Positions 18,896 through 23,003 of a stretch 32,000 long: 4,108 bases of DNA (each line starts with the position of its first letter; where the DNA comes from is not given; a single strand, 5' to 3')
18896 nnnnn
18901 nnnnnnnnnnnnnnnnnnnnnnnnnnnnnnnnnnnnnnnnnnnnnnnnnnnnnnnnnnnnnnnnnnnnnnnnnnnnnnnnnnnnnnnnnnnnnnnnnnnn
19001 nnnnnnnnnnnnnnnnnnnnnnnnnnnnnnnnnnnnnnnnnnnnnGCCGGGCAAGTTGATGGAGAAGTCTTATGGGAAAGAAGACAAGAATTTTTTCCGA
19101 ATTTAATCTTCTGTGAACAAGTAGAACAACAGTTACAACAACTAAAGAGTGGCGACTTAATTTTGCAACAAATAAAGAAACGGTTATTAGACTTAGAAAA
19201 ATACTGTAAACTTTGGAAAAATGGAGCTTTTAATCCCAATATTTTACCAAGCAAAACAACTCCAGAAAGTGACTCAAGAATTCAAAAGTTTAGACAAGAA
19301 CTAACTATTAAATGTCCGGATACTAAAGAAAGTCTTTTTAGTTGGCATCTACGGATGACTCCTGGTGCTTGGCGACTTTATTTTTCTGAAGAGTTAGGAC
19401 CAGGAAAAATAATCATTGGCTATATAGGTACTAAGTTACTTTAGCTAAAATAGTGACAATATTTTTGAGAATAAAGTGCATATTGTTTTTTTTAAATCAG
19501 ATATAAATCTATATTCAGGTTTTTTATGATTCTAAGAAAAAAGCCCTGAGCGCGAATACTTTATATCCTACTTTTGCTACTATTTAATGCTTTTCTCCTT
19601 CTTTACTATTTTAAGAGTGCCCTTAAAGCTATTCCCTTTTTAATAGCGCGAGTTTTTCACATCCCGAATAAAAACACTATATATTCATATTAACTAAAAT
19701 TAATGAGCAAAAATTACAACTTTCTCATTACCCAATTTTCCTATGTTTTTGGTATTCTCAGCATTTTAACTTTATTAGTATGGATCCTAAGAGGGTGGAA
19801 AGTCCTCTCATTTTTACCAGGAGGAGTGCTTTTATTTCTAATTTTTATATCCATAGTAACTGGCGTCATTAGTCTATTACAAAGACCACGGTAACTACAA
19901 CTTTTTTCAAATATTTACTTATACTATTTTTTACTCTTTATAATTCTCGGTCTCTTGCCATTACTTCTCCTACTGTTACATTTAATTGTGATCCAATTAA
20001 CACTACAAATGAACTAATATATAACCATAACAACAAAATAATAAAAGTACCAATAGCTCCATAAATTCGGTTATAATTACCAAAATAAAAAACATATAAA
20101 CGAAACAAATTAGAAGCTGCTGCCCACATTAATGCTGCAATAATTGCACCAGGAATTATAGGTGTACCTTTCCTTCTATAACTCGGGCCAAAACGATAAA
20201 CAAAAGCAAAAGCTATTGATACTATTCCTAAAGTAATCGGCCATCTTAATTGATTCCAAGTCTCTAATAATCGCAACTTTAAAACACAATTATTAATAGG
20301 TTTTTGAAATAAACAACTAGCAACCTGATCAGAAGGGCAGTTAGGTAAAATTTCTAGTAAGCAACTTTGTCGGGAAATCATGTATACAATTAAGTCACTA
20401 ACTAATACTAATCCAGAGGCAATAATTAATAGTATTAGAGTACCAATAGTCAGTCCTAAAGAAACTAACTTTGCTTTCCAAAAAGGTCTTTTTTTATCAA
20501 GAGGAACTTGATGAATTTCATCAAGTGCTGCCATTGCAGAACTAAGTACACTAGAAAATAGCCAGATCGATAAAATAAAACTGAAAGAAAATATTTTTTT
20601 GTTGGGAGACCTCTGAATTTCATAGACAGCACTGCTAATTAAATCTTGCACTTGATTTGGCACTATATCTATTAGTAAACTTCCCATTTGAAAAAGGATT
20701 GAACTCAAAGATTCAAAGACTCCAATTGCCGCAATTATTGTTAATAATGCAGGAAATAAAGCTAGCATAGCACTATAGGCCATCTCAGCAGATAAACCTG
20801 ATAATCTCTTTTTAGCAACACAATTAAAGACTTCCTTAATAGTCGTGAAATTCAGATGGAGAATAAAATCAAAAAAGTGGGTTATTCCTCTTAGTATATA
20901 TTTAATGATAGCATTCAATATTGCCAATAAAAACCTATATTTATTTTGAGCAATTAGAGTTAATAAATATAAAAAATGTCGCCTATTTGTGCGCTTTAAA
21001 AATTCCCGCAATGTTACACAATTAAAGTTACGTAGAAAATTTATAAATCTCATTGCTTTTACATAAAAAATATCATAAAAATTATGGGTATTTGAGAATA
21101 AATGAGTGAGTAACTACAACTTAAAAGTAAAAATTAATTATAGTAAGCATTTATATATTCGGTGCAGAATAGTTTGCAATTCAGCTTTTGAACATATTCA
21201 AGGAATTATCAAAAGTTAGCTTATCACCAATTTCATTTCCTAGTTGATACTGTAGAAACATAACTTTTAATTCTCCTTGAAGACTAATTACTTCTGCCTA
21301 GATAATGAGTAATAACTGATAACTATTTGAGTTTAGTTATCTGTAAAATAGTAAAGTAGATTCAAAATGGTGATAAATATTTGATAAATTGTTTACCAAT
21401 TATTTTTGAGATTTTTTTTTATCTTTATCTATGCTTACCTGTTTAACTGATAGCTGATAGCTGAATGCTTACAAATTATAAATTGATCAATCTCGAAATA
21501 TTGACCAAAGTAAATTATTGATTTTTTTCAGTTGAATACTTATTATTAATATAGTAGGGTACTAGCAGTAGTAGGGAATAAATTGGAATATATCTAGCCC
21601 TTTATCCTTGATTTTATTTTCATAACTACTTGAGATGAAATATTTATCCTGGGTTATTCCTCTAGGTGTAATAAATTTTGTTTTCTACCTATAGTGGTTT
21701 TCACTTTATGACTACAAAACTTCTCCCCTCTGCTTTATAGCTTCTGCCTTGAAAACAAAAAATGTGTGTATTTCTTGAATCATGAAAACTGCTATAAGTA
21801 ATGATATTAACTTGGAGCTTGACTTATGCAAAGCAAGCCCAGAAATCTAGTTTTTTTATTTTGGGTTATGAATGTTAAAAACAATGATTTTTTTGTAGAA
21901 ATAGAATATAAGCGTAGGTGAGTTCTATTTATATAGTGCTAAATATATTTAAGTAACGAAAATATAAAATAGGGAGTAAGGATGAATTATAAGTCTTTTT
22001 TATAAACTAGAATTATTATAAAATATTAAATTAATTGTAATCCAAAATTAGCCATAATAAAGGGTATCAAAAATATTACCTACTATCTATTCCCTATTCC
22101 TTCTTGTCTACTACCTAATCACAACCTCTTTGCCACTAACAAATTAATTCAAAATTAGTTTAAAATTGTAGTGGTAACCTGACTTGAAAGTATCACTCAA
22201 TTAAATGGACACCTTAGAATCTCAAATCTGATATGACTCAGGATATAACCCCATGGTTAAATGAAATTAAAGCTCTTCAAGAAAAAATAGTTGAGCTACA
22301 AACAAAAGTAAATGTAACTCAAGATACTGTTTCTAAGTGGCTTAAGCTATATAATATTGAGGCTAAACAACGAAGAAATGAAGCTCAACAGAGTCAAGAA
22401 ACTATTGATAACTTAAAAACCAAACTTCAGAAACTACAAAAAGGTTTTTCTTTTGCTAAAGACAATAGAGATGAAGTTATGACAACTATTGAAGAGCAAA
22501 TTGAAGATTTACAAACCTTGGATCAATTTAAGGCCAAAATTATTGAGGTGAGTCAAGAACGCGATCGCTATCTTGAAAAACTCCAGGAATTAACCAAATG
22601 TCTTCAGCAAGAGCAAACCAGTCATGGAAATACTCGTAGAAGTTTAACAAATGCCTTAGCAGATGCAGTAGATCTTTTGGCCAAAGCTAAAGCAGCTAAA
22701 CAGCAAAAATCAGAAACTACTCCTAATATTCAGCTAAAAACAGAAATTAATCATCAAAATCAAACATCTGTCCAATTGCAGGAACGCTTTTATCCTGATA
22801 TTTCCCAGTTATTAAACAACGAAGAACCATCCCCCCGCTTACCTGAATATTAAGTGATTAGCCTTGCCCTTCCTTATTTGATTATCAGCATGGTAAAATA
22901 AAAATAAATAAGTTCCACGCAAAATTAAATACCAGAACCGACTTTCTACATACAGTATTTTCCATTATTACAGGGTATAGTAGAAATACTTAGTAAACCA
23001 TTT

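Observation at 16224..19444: Compact three-gene defence-like operon: DUF262 protein, DUF3696-type ATPase, unknown protein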

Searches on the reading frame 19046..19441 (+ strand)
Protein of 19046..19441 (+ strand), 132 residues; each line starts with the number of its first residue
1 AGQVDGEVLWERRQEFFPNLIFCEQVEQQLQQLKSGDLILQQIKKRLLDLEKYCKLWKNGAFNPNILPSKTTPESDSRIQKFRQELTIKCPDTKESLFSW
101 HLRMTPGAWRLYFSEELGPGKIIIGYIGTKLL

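Call 51: search_solved_structures(query=A3, max_evalue=10)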
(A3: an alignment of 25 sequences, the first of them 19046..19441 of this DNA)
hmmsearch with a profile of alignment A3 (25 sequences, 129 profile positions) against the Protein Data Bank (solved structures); distinct sequences matched with E-value up to 10: 17.
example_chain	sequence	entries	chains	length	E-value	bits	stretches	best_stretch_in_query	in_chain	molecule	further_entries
7b5m_H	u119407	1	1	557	0.055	17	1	11-64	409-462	E3 ubiquitin-protein ligase ARIH1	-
5udh_A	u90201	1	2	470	0.21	15.1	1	11-64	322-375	E3 ubiquitin-protein ligase ARIH1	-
7b5l_H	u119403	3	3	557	0.27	14.8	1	11-64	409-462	E3 ubiquitin-protein ligase ARIH1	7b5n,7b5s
5tte_B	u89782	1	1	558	0.27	14.8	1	11-64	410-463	E3 ubiquitin-protein ligase ARIH1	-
4kbl_A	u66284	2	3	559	0.27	14.8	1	11-64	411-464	E3 ubiquitin-protein ligase ARIH1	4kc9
4hat_B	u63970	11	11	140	0.36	14.3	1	26-78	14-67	Ran-specific GTPase-activating protein 1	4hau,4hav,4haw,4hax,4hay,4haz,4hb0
8a3k_UNK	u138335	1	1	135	0.78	13.3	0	21-66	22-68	sc-apCC-4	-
9s2c_A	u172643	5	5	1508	1.2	12.7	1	47-123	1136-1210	Pleiotropic ABC efflux transporter of multiple drugs CDR1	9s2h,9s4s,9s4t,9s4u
1auw_A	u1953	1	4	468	1.2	12.6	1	33-80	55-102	DELTA 2 CRYSTALLIN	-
1u15_A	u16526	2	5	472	1.4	12.4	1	33-80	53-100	Delta crystallin I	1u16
1dcn_A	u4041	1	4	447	1.4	12.4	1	33-80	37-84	DELTA 2 CRYSTALLIN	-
1tju_A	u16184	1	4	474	1.4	12.4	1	33-80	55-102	Delta crystallin II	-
1tjv_A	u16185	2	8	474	1.4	12.4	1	33-80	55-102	Delta crystallin II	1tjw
1hy1_A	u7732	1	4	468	1.5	12.3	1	33-80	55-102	DELTA CRYSTALLIN II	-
9r1m_A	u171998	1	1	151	1.6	12.3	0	22-66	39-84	sc-apCC-4-LMF-1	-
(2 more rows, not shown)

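Call 55: predict_structure(alignment_id=A3)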
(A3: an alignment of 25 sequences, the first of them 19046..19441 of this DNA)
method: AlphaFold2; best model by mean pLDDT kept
length: 132 residues; sequences in the alignment: 25
mean_pLDDT: 90.1   pTM: 0.85
mean pLDDT of the five models: 90.1, 89.2, 88.8, 88.1, 74.9
residues with pLDDT >= 90: 88; 70-90: 40; 50-70: 4; < 50: 0
segments of 3 or more residues with pLDDT < 50: none
pLDDT, mean of each block of 10 residues (from residue 1): 81 96 93 88 95 95 90 90 87 81 91 94 93 80
secondary structure, 60 per line:
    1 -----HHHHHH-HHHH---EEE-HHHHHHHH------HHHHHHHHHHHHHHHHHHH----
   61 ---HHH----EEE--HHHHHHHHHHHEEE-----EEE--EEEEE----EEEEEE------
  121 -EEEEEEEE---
elements in order: H6-11 H13-16 E20-22 H24-31 H38-56 E71-73 H76-86 E87-89 E95-97 E100-104 E109-114 E122-129

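Call 57: fold_search(model_id=the predicted structure, library=pdb)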
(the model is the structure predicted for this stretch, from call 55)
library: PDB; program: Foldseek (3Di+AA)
matches with E <= 10: 109; with E <= 0.001: 0
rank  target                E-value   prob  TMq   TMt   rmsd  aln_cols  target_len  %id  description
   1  2kc8_MODEL_1_A        5.5e-02  0.92  0.40  0.53   6.1       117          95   12  Structure of E. coli toxin RelE (R81A/R83A) mutant in complex with antitoxin RelBc (K47-L79) peptide (released 2009-03-17)
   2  4fxe_E                1.2e-01  0.77  0.39  0.60   6.2       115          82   14  Crystal structure of the intact E. coli RelBE toxin-antitoxin complex (released 2012-08-29)
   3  4fxe_F                4.1e-01  0.51  0.39  0.60   5.9       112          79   14  Crystal structure of the intact E. coli RelBE toxin-antitoxin complex (released 2012-08-29)
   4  7v6w_F                5.0e-01  0.51  0.45  0.62   4.9       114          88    8  Crystal structure of heterohexameric Sa2YoeB-Sa2YefM complex bound to 26bp-DNA (released 2021-12-15)
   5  7xbj_A                5.3e-01  0.30  0.32  0.16   9.4        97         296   12  Txp40, an insecticidal toxin protein from Xenorhabdus nematophila (released 2023-03-29)
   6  9g12_A                5.3e-01  0.11  0.18  0.25   8.1        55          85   13  Mycobacterium tuberculosis RelBE1 toxin-antitoxin system; rv1247c (relB1 antitoxin), rv1246c (relE1 toxin) (released 2025-12-17)
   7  2vng_B                5.3e-01  0.06  0.15  0.13  10.7        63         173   16  Family 51 carbohydrate binding module from a family 98 glycoside hydrolase produced by Clostridium perfringens in comp (released 2008-02-19)
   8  2khe_MODEL_1_A        5.7e-01  0.28  0.37  0.50   6.1       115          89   16  Solution Structure of the Bacterial Toxin Rele from Thermus Thermophilus HB8 (released 2010-03-31)
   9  9w3a_A                5.7e-01  0.12  0.30  0.33   6.9       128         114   15  Crystal structure of PfiAT toxin-antitoxin complex (released 2026-02-11)
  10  6n90_B                6.5e-01  0.30  0.40  0.56   6.0       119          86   14  YoeB/ParE toxin from Agrobacterium tumefaciens (released 2019-11-06)
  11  7v6w_E                7.4e-01  0.33  0.42  0.57   4.8       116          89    8  Crystal structure of heterohexameric Sa2YoeB-Sa2YefM complex bound to 26bp-DNA (released 2021-12-15)
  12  9w3a_B                7.4e-01  0.08  0.25  0.27   9.7       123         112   13  Crystal structure of PfiAT toxin-antitoxin complex (released 2026-02-11)
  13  2vnr                  7.4e-01  0.06  0.16  0.13  10.5        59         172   15  Family 51 carbohydrate binding module from a family 98 glycoside hydrolase produced by Clostridium perfringens. (released 2008-02-19)
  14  3g5o_B                7.9e-01  0.10  0.18  0.27   8.0        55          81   13  The crystal structure of the toxin-antitoxin complex RelBE2 (Rv2865-2866) from Mycobacterium tuberculosis (released 2009-04-14)
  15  2vng_A                7.9e-01  0.04  0.15  0.13  11.0        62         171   16  Family 51 carbohydrate binding module from a family 98 glycoside hydrolase produced by Clostridium perfringens in comp (released 2008-02-19)
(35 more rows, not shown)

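Call 78: fold_search(model_id=the predicted structure, library=viral)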
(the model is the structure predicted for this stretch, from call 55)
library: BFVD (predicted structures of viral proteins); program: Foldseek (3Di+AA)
matches with E <= 10: 205; with E <= 0.001: 0
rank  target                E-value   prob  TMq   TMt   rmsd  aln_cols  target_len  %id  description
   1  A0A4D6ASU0            1.2e-01  0.15  0.24  0.14  10.3       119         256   13  (no name in the UniProt tables at hand)
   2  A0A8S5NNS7            2.6e-01  0.13  0.26  0.15  12.2       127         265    7  Uncharacterized protein [Myoviridae sp. ctj3P51]
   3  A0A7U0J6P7            3.8e-01  0.03  0.17  0.11  15.2       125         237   17  Uncharacterized protein [Klebsiella phage vB_KpM_FBKp24]
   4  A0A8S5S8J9            5.3e-01  0.03  0.16  0.18  14.9       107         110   17  Uncharacterized protein [Siphoviridae sp. ctb3910]
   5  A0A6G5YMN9            1.1e+00  0.06  0.17  0.15  10.8        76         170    8  (no name in the UniProt tables at hand)
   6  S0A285                1.2e+00  0.04  0.24  0.19  15.5       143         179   11  Uncharacterized protein [Cellulophaga phage phi14:2]
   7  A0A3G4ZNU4            1.4e+00  0.07  0.19  0.10   9.6        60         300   15  Uncharacterized protein [Terrestrivirus sp.]
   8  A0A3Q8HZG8            1.4e+00  0.05  0.20  0.13  11.2        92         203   12  (no name in the UniProt tables at hand)
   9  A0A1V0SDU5            1.6e+00  0.03  0.17  0.24  12.9       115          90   13  Uncharacterized protein [Indivirus ILV1]
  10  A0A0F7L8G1            1.6e+00  0.01  0.15  0.13  12.9       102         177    7  Uncharacterized protein [uncultured marine virus]
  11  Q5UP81                1.7e+00  0.04  0.16  0.11   9.5        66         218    6  Uncharacterized protein L6 [Acanthamoeba polyphaga mimivirus]
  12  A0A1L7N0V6            1.7e+00  0.03  0.18  0.12  13.6       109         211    9  Uncharacterized protein [Ralstonia phage RP12]
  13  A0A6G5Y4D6            1.8e+00  0.10  0.33  0.33   5.7       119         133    8  (no name in the UniProt tables at hand)
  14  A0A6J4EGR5            1.8e+00  0.04  0.16  0.24   5.2        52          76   10  (no name in the UniProt tables at hand)
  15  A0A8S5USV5            2.0e+00  0.03  0.15  0.16   5.1        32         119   16  Uncharacterized protein [Myoviridae sp. ctijX18]
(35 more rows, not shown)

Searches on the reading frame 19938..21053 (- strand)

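Call 12: search_protein_families(library=ncbifam, proteins=[window:19938-21053:-], max_evalue=0.00001)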
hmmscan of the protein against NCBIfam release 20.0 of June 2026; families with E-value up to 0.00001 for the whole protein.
window:19938-21053:- (371 aa): 3 families
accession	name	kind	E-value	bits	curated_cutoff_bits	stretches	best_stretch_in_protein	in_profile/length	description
TIGR00765.1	yihY_not_rbn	subfamily_domain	5.1e-31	108.4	73.15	1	73-363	4-258/259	YihY family inner membrane protein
NF002457.0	PRK01637.1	equivalog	3.1e-18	66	307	1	275-366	188-279/295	virulence factor BrkB family protein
NF003256.0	PRK04214.1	equivalog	3.3e-16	59.3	500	1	269-359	181-271/412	ribonuclease BN/unknown domain fusion protein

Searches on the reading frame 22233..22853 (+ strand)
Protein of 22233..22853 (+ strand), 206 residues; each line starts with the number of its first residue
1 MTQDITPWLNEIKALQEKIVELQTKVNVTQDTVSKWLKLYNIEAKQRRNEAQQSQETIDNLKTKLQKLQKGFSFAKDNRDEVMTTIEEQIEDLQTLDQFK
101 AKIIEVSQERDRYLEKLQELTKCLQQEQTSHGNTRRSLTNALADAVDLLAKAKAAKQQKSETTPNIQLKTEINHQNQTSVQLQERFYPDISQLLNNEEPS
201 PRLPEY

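Call 12: search_protein_families(library=ncbifam, proteins=[window:22233-22853:+], max_evalue=0.00001)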
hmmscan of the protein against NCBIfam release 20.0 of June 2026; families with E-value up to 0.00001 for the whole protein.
window:22233-22853:+ (206 aa): 0 families

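Call 73: search_protein_families(library=pfam, proteins=[window:22233-22850:+], max_evalue=0.01)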
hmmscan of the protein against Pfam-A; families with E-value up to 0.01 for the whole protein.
window:22233-22850:+ (206 aa): 1 family
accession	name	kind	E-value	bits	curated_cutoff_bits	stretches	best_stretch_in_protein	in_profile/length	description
PF13411.12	MerR_1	-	0.0048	17.4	21.6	0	19-75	3-60/69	MerR HTH family regulatory protein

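Call 74: search_protein_families(library=padloc, proteins=[window:22233-22850:+], max_evalue=0.001)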
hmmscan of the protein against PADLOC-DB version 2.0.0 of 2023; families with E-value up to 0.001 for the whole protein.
window:22233-22850:+ (206 aa): 1 family
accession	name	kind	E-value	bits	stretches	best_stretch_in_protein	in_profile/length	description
PDLC00553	JetC2|JetC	-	0.00097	15.1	0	9-182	241-412/1361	DUF3584 domain; MukB-like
